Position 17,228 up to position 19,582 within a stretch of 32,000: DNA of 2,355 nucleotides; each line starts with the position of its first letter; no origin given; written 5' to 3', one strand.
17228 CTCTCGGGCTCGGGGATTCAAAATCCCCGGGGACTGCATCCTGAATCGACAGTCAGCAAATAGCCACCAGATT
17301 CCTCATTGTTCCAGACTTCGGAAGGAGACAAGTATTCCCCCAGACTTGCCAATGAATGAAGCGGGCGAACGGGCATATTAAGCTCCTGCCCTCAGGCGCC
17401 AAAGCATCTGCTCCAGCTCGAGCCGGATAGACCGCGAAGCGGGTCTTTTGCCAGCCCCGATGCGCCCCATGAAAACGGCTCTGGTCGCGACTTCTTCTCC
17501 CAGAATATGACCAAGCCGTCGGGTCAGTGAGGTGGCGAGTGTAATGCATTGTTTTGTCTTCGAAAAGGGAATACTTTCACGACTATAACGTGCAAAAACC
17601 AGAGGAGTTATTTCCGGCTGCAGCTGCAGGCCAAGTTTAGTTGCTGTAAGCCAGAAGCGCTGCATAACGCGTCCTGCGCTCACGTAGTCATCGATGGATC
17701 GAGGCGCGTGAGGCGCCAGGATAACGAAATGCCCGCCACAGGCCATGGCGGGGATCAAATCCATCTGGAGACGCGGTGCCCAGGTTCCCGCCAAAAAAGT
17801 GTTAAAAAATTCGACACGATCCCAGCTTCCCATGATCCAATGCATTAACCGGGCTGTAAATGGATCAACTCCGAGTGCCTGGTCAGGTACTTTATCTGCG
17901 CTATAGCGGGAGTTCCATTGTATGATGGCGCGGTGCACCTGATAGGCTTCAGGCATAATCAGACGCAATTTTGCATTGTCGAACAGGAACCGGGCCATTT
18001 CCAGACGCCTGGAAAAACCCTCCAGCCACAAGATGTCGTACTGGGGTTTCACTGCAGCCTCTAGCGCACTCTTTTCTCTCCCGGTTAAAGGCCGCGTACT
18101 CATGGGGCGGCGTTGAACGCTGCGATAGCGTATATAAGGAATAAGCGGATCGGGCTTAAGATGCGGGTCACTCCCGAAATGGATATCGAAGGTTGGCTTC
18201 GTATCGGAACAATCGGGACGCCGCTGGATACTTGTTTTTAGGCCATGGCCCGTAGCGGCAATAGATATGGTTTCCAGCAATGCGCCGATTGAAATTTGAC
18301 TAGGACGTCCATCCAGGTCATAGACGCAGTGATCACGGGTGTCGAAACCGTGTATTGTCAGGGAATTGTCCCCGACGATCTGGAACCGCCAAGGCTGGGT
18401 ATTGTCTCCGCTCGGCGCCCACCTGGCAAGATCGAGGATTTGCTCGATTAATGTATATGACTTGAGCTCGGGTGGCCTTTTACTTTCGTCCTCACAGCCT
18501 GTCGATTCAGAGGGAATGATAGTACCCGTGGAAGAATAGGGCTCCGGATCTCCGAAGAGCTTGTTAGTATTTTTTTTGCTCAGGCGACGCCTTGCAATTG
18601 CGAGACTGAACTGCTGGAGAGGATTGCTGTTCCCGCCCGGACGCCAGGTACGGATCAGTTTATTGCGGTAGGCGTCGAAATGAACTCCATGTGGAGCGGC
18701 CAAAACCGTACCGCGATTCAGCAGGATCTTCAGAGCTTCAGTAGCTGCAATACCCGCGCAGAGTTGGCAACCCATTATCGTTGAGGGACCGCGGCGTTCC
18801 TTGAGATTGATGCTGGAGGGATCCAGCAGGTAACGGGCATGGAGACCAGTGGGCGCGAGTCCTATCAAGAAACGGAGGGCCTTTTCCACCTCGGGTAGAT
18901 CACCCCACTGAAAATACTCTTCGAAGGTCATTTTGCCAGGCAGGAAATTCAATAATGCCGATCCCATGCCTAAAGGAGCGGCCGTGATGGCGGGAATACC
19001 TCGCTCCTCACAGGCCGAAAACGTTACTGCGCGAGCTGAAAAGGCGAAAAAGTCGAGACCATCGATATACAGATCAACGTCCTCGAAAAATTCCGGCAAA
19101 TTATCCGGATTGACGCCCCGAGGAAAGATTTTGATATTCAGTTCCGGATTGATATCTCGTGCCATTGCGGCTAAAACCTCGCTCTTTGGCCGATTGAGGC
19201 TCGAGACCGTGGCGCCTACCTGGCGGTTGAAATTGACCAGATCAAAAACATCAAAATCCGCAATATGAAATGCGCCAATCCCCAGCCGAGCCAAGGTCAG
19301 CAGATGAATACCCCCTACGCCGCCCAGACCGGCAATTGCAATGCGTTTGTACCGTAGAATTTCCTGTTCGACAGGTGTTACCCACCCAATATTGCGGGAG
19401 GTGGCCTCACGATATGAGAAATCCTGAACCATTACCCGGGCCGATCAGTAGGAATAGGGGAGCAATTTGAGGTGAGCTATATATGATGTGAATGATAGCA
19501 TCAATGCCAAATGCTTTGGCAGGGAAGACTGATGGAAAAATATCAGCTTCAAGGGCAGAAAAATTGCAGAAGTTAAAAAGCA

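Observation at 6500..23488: A ~17 kb PEP-CTERM-linked island with the parts to make, tailor and export an acyl-amino-acid-type lipid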

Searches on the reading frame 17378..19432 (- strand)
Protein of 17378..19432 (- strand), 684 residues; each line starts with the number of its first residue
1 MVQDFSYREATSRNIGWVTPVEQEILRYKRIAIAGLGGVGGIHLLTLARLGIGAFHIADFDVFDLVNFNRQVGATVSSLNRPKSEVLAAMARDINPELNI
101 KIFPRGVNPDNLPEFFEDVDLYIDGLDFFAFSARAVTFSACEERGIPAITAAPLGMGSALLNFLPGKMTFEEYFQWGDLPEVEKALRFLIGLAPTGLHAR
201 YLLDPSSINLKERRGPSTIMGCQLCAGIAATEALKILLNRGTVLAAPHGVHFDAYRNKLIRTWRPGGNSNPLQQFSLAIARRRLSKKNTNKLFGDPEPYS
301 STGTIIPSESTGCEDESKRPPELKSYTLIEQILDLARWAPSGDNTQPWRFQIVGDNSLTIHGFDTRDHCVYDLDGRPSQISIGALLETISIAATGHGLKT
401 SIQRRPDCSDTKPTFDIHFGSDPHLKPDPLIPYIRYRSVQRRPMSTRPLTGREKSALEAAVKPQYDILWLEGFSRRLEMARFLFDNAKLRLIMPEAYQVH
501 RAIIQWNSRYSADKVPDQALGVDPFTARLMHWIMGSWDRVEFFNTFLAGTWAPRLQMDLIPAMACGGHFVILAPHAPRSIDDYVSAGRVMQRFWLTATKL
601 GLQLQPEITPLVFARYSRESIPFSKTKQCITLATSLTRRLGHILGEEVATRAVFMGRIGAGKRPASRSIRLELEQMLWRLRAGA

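Call 3: search_protein_families(library=pfam, proteins=[window:17378-19432:-], max_evalue=0.01)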
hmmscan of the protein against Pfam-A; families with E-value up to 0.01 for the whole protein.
window:17378-19432:- (684 aa): 3 families
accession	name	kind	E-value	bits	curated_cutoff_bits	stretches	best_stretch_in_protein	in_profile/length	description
PF00899.27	ThiF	-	2.3e-39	135.4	28.1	1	13-265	3-229/238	ThiF family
PF00881.29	Nitroreductase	-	7.4e-12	46.2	23.5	1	328-355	19-45/167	Nitroreductase family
PF14512.11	TM1586_NiRdase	-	2.2e-05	24.6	27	1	328-370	159-192/215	Putative TM nitroreductase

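Call 4: search_protein_families(library=ncbifam, proteins=[window:17378-19432:-], max_evalue=0.01)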
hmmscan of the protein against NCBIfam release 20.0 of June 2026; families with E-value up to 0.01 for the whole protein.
window:17378-19432:- (684 aa): 22 families
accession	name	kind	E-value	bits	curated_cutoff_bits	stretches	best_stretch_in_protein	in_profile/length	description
NF006077.0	PRK08223.1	equivalog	2.7e-131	437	266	1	3-290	3-291/296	hypothetical protein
NF011424.0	PRK14851.1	subfamily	1.2e-115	387.1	1170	1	7-609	22-606/679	hypothetical protein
NF011425.0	PRK14852.1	equivalog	1.6e-84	284.5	1337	1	10-491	314-779/989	hypothetical protein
NF005901.0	PRK07877.1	equivalog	2.1e-51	175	476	2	308-676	356-717/722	Rv1355c family protein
NF047509.1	Rv3131_FMN_oxido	subfamily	7.3e-34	117.7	199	1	332-606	2-268/319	Acg family FMN-binding oxidoreductase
TIGR02356.1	adenyl_thiF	equivalog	1.5e-22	80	275.25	1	22-166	15-157/203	thiazole biosynthesis adenylyltransferase ThiF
NF006395.0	PRK08644.1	equivalog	2.6e-21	76.3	159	1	20-130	22-131/215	sulfur carrier protein ThiS adenylyltransferase ThiF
NF006444.0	PRK08762.1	equivalog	2.8e-20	72.3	449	1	22-154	141-271/387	molybdopterin-synthase adenylyltransferase MoeB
TIGR02354.1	thiF_fam2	equivalog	1.5e-18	67.4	152.2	1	24-127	17-119/200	thiamine biosynthesis protein ThiF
NF004281.0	PRK05690.1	subfamily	2.9e-18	66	266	1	22-157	26-159/250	molybdopterin-synthase adenylyltransferase MoeB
NF004111.0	PRK05600.1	equivalog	5.6e-18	65.2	437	1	19-154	32-165/371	ThiF family adenylyltransferase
NF005902.0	PRK07878.1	equivalog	2.5e-17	62.8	647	1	23-131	37-145/392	adenylyltransferase/sulfurtransferase MoeZ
NF047750.1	SAMPActivE1UbaA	equivalog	4.1e-15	55.9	450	1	18-149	22-151/270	SAMP-activating enzyme E1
NF011696.0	PRK15116.1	equivalog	4.7e-15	56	304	1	30-153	32-154/268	tRNA cyclic N6-threonylcarbamoyladenosine(37) synthase TcdA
NF005646.0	PRK07411.1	equivalog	5.3e-15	55.4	633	1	24-143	34-151/390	molybdopterin-synthase adenylyltransferase MoeB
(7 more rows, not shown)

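Call 12: find_homologous_proteins(query=window:17378-19432:-, max_evalue=1e-20)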
Query window:17378-19432:- (684 aa): 1961 proteins with E <= 1e-20 among 8000 candidates; the best 120 are listed.
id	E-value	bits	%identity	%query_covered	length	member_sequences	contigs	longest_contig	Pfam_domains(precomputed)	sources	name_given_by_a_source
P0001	0.0e+0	1471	94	99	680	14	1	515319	PF00881.30,PF00899.28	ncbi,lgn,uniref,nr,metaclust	ncbi:Nitroreductase family protein [Nitrosospira multiformis]|uniref:Nitroreductase family protein n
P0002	0.0e+0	1300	83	99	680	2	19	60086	PF00881.30,PF00899.28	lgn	-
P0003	0.0e+0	1208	77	99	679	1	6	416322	PF00881.30,PF00899.28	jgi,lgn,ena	-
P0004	0.0e+0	1136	74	99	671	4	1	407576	PF00881.30,PF00899.28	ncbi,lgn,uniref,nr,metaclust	ncbi:Nitroreductase family protein [Nitrosospira multiformis]|uniref:Nitroreductase family protein n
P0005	0.0e+0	1104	70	99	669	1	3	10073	PF00881.30,PF00899.28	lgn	-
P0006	0.0e+0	1104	70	99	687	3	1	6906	PF00881.30,PF14512.12,PF00899.28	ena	-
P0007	0.0e+0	1097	69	99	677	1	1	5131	PF00881.30,PF00899.28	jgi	jgi:molybdopterin/thiamine biosynthesis adenylyltransferase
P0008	0.0e+0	1096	69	99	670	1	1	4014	PF00881.30,PF14512.12,PF00899.28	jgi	jgi:molybdopterin/thiamine biosynthesis adenylyltransferase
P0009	0.0e+0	1089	69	97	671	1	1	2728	PF00881.30,PF00899.28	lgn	-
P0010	0.0e+0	1086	69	99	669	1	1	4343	PF00881.30,PF00899.28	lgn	-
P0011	0.0e+0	1081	68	99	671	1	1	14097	PF00881.30,PF00899.28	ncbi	-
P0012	0.0e+0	1073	69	99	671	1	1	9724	PF00881.30,PF14512.12,PF00899.28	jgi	-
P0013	0.0e+0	1073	69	100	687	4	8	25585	PF00881.30,PF00899.28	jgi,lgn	jgi:molybdopterin/thiamine biosynthesis adenylyltransferase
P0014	0.0e+0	1072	68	99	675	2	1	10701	PF00881.30,PF14512.12,PF00899.28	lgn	-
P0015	0.0e+0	1067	69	99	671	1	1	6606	PF00881.30,PF00899.28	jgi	jgi:molybdopterin/thiamine biosynthesis adenylyltransferase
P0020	0.0e+0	1053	68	99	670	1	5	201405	PF00881.30,PF14512.12,PF00899.28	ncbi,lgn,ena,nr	ncbi:Sulfur carrier protein ThiS adenylyltransferase [Methylophilaceae bacterium]|nr:Sulfur carrier 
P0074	1.2e-267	908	59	99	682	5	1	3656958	PF00881.30,PF00899.28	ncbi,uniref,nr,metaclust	ncbi:thiamine biosynthesis protein ThiF [Candidatus Tenderia electrophaga]|uniref:Thiamine biosynthe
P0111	3.1e-258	877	59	100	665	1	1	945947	PF00881.30,PF00899.28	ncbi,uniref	ncbi:ThiF family adenylyltransferase [Herbaspirillum sp. NPDC087042]|uniref:ThiF family adenylyltran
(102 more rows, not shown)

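Call 13: find_encoding_contigs(protein=P0074, flank=10000, max_places=2)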
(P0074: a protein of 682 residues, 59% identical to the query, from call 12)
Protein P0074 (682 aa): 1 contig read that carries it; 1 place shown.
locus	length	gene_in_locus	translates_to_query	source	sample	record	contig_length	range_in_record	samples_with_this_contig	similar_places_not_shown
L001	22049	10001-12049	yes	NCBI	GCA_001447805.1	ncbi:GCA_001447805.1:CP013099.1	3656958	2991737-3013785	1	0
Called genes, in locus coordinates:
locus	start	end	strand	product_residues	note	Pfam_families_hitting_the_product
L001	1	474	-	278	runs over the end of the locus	PF01522:Polysacc_deac_1, PF11959:DUF3473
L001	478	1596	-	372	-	PF02350:Epimerase_2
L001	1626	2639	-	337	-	PF20703:nSTAND1 (weak), PF13191:AAA_16, PF09848:SLFN-g3_helicase (weak), PF13401:AAA_22, PF05729:NACHT (faint)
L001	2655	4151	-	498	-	-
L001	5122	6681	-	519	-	PF13807:GNVR (faint)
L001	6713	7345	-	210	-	PF02563:Poly_export, PF10531:SLBB, PF22461:SLBB_2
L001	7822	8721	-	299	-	PF13444:Acetyltransf_5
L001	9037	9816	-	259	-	PF00765:Autoind_synth (faint), PF13444:Acetyltransf_5, PF21926:FeeM (faint)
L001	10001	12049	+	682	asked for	PF00899:ThiF, PF00881:Nitroreductase (weak)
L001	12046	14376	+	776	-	PF03176:MMPL, PF00873:ACR_tran (faint), PF03176:MMPL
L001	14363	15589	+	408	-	PF00201:UDPGT, PF06722:EryCIII-like_C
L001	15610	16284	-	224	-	PF25084:LbH_EIF2B (faint), PF00132:Hexapep (weak), PF14602:Hexapep_2 (weak)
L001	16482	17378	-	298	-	-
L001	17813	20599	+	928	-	PF20308:TPR-S (faint), PF23914:TPR_CcmH_CycH (faint), PF24575:TPR_Slam (faint), PF13432:TPR_16 (weak), PF14559:TPR_19, PF14559:TPR_19 (weak), PF13432:TPR_16 (weak), PF14559:TPR_19, +14 more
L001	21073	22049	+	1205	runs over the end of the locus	-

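Call 14: find_encoding_contigs(protein=P0111, flank=10000, max_places=2)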
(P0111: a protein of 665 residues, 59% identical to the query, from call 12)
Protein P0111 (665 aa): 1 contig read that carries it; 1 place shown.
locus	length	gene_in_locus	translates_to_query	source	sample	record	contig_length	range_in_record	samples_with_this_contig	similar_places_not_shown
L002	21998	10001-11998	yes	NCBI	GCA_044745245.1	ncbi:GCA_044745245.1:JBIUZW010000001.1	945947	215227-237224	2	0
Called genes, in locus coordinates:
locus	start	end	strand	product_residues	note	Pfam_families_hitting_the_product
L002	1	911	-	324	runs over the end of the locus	-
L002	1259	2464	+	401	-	PF13412:HTH_24 (faint), PF00480:ROK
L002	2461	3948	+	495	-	PF00005:ABC_tran, PF13304:AAA_21 (weak)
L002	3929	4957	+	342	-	PF02653:BPD_transp_2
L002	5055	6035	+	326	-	PF00532:Peripla_BP_1 (weak), PF13407:Peripla_BP_4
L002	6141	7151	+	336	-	PF01261:AP_endonuc_2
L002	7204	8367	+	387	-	PF01408:GFO_IDH_MocA, PF02894:GFO_IDH_MocA_C, PF22725:GFO_IDH_MocA_C3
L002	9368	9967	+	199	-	PF00583:Acetyltransf_1 (weak), PF21926:FeeM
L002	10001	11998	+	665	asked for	PF00899:ThiF, PF00881:Nitroreductase (faint)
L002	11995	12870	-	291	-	PF01209:Ubie_methyltran, PF01728:FtsJ (weak), PF02353:CMAS (weak), PF13847:Methyltransf_31, PF02390:Methyltransf_4 (weak), PF08241:Methyltransf_11, PF08242:Methyltransf_12, PF13649:Methyltransf_25, +1 more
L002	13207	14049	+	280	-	PF07589:PEP_exosort_dom (weak)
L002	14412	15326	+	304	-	PF00126:HTH_1, PF03466:LysR_substrate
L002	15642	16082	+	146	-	PF04773:FecR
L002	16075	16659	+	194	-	PF00691:OmpA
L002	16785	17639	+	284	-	PF00106:adh_short, PF08659:KR (weak), PF13561:adh_short_C2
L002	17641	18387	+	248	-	PF00106:adh_short, PF23441:SDR (faint), PF08659:KR, PF13561:adh_short_C2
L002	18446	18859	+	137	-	PF07883:Cupin_2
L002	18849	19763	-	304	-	PF00126:HTH_1, PF03466:LysR_substrate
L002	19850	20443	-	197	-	PF16157:DUF4865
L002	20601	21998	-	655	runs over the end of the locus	PF00694:Aconitase_C, PF00330:Aconitase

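Call 15: find_encoding_contigs(protein=P0020, flank=10000, max_places=2)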
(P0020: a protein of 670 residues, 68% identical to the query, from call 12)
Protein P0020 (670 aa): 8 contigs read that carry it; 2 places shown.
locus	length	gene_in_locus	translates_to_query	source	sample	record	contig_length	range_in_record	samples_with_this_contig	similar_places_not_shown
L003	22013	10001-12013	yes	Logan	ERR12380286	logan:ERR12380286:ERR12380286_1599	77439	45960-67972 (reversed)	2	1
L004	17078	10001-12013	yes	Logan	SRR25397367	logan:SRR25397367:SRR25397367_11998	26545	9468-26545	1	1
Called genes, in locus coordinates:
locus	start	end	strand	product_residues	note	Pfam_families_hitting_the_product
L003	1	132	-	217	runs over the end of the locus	PF00072:Response_reg, PF08281:Sigma70_r4_2 (weak), PF00196:GerE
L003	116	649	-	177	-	-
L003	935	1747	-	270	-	PF13365:Trypsin_2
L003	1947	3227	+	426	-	PF03721:UDPG_MGDP_dh_N, PF00984:UDPG_MGDP_dh, PF03720:UDPG_MGDP_dh_C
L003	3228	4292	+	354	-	PF01073:3Beta_HSD, PF01370:Epimerase, PF02719:Polysacc_synt_2, PF07993:NAD_binding_4 (faint), PF16363:GDP_Man_Dehyd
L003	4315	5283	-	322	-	-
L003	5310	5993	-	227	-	PF01583:APS_kinase, PF13238:AAA_18 (weak)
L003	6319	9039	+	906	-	PF13414:TPR_11 (weak), PF14559:TPR_19 (weak), PF13371:TPR_9 (weak), PF13432:TPR_16, PF14559:TPR_19, PF23914:TPR_CcmH_CycH (weak), PF14559:TPR_19, PF23914:TPR_CcmH_CycH (weak), +21 more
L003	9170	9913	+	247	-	PF21926:FeeM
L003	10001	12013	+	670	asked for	PF00899:ThiF, PF14512:TM1586_NiRdase (weak), PF00881:Nitroreductase (weak)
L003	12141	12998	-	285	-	PF07589:PEP_exosort_dom (weak)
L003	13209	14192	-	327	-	PF08238:Sel1, PF01464:SLT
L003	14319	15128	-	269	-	PF01590:GAF, PF13185:GAF_2, PF13492:GAF_3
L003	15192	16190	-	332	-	PF14907:NTP_transf_5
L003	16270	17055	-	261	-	PF27840:ScmC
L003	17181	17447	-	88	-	-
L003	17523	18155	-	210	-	-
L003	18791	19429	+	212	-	PF02563:Poly_export, PF22461:SLBB_2, PF10531:SLBB (weak)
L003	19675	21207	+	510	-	PF02706:Wzz (weak), PF13807:GNVR (faint)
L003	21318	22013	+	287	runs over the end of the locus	PF10609:ParA (weak), PF13614:AAA_31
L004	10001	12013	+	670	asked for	PF00899:ThiF, PF14512:TM1586_NiRdase (weak), PF00881:Nitroreductase (weak)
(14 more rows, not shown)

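Call 21: find_related_loci(query=A1, collection=genome_contigs, flank=10000)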
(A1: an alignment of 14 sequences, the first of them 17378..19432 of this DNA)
Query A1 (684 aa) in genome_contigs; peptide patterns used: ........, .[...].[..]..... (x = any residue, [..] = any of these).
600 stretches matched a pattern (row limit reached: there are more); 567 encode a relative of the query (tblastn E <= 1e-3); the best 80 are kept; 80 distinct loci.
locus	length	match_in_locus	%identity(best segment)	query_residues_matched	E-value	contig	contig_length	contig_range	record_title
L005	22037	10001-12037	94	1-679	0e+0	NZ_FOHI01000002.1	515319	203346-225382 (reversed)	Nitrosospira multiformis strain Nl7, whole genome shotgun sequence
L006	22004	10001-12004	74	1-676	0e+0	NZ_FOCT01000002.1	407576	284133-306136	Nitrosospira multiformis strain Nl18, whole genome shotgun sequence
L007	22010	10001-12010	68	1-678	0e+0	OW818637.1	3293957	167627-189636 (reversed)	metagenome genome assembly, chromosome: 1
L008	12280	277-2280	68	1-676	0e+0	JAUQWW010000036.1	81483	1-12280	MAG: Gallionellaceae bacterium isolate BIN13 contig_62998, whole genome shotgun sequence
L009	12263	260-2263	68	1-676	0e+0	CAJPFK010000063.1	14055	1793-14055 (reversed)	Methylophilaceae bacterium isolate MTYP genome assembly, contig: CONTIG_63, whole genome shotgun sequence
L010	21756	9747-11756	65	1-676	0e+0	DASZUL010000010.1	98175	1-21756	MAG TPA_asm: Nitrosospira sp. isolate SMAG_U6104 k141_139846, whole genome shotgun sequence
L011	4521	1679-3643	65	1-677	0e+0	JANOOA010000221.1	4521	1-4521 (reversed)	MAG: Gammaproteobacteria bacterium isolate VAR_43_metabat_261 VAR_43_k141_2826163, whole genome shotgun sequence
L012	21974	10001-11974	61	1-683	0e+0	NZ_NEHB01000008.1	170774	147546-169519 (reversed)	Janthinobacterium sp. GW456P scaffold8.1, whole genome shotgun sequence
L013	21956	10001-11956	61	1-677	0e+0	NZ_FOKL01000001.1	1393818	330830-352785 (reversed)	Janthinobacterium sp. 344, whole genome shotgun sequence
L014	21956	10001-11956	61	1-677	0e+0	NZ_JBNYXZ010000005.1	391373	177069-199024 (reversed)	Janthinobacterium sp. MDT1-19 NODE_5_length_391373_cov_42.428678, whole genome shotgun sequence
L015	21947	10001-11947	60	1-677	0e+0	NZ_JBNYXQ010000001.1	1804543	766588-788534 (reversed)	Janthinobacterium sp. RB2R34 NODE_1_length_1804543_cov_65.770248, whole genome shotgun sequence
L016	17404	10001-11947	61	1-677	0e+0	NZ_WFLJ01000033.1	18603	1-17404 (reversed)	Janthinobacterium sp. FT68W NODE_33_length_18603_cov_23.969041_33, whole genome shotgun sequence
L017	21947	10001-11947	61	1-677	0e+0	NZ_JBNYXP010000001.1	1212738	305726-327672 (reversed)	Janthinobacterium sp. ZB1P44 NODE_1_length_1212738_cov_47.739282, whole genome shotgun sequence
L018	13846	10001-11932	60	5-676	0e+0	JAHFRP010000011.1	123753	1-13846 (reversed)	MAG: Sulfuricella sp. isolate nzgw577 NODE_59_length_123754_cov_22.364603, whole genome shotgun sequence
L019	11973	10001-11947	58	2-677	0e+0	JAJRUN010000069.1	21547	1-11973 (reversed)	MAG: Gammaproteobacteria bacterium isolate Dive96_bin10.188 k141_2867854, whole genome shotgun sequence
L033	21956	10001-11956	55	1-676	0e+0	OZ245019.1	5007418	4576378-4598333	MAG: Sedimenticolaceae bacterium isolate 589e57f1-2ac3-4055-bd81-a33b47c3c60b genome assembly, chromosome: 1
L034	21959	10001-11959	54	1-677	0e+0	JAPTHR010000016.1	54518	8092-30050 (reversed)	Gammaproteobacteria bacterium Milos-ODIII6 c16, whole genome shotgun sequence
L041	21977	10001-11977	57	5-678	0e+0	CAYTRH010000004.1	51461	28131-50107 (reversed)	MAG TPA_asm: uncultured Thiobacillus sp. isolate SRP290908_co1_129 genome assembly, contig: NODE_686_length_51461_cov_16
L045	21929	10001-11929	56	2-679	0e+0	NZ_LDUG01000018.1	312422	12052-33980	Thiobacillus denitrificans strain RG RG18, whole genome shotgun sequence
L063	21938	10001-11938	52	5-676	0e+0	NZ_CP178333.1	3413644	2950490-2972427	Ectothiorhodospira shaposhnikovii strain PHS-Q chromosome, complete genome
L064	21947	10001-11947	49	1-679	0e+0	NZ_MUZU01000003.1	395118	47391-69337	Pseudocolwellia agarivorans strain QM50 contig3, whole genome shotgun sequence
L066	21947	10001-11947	50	4-677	0e+0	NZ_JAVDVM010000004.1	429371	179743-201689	Rheinheimera pacifica strain 3879 Ga0454469_04, whole genome shotgun sequence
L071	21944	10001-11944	49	4-677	0e+0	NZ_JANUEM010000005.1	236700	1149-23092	Rheinheimera pacifica strain BIGb0367 Ga0480614_05, whole genome shotgun sequence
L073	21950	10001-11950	54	3-677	0e+0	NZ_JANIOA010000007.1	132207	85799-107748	Sedimenticola hydrogenitrophicus strain SB48 7, whole genome shotgun sequence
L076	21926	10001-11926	50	1-670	0e+0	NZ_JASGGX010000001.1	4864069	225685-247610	MAG: Propionivibrio sp. isolate 5N011 JMF-2111-06-0005.ont.bin.11_0, whole genome shotgun sequence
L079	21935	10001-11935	54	5-677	0e+0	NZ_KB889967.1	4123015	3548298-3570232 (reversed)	Methyloversatilis thermotolerans strain 3t A3Q7DRAFT_scaffold1.1, whole genome shotgun sequence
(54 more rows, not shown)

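Call 32: search_solved_structures(query=window:17378-19432:-, max_evalue=0.001)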
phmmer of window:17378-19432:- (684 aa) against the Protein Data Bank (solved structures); distinct sequences matched with E-value up to 0.001: 42.
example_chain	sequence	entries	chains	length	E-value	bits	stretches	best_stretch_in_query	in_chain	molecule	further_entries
4d7a_A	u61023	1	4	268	1.3e-14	57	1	29-154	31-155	TRNA THREONYLCARBAMOYLADENOSINE DEHYDRATASE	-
4yed_A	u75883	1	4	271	1.3e-14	56.9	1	29-154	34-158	tRNA threonylcarbamoyladenosine dehydratase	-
4d79_A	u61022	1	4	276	1.3e-14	56.9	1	29-154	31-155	TRNA THREONYLCARBAMOYLADENOSINE DEHYDRATASE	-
4rdh_A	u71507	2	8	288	1.5e-14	56.7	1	29-154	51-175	tRNA threonylcarbamoyladenosine dehydratase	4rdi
1zud_1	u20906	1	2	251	1.4e-13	53.5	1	25-185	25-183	Adenylyltransferase thiF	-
1zfn_A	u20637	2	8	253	1.4e-13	53.5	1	25-185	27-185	Adenylyltransferase thiF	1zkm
9egb_A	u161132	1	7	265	1.9e-10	43.2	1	5-169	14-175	THIF-type NAD/FAD binding fold domain-containing protein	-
9egc_A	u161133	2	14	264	3.3e-10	42.4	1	10-169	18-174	THIF-type NAD/FAD binding fold domain-containing protein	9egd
8ide_A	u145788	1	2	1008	1.4e-08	37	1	21-151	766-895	N(6)-L-threonylcarbamoyladenine synthase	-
1jw9_B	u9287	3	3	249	4.6e-08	35.3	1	23-159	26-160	MOLYBDOPTERIN BIOSYNTHESIS MOEB PROTEIN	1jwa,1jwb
8se9_A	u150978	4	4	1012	9.6e-08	34.2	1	23-165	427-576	Ubiquitin-like modifier-activating enzyme 7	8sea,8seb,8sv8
8oif_A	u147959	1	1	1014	9.6e-08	34.2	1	23-165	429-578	Ubiquitin-like modifier-activating enzyme 7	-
1r4m_B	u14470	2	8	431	1e-06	30.8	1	25-128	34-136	ubiquitin-activating enzyme E1C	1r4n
3dbh_B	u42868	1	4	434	1e-06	30.8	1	25-128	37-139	NEDD8-activating enzyme E1 catalytic subunit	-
3dbl_B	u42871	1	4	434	1e-06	30.8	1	25-128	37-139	NEDD8-activating enzyme E1 catalytic subunit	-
2ymv_A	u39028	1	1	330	8.6e-05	24.5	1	331-414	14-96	ACG NITROREDUCTASE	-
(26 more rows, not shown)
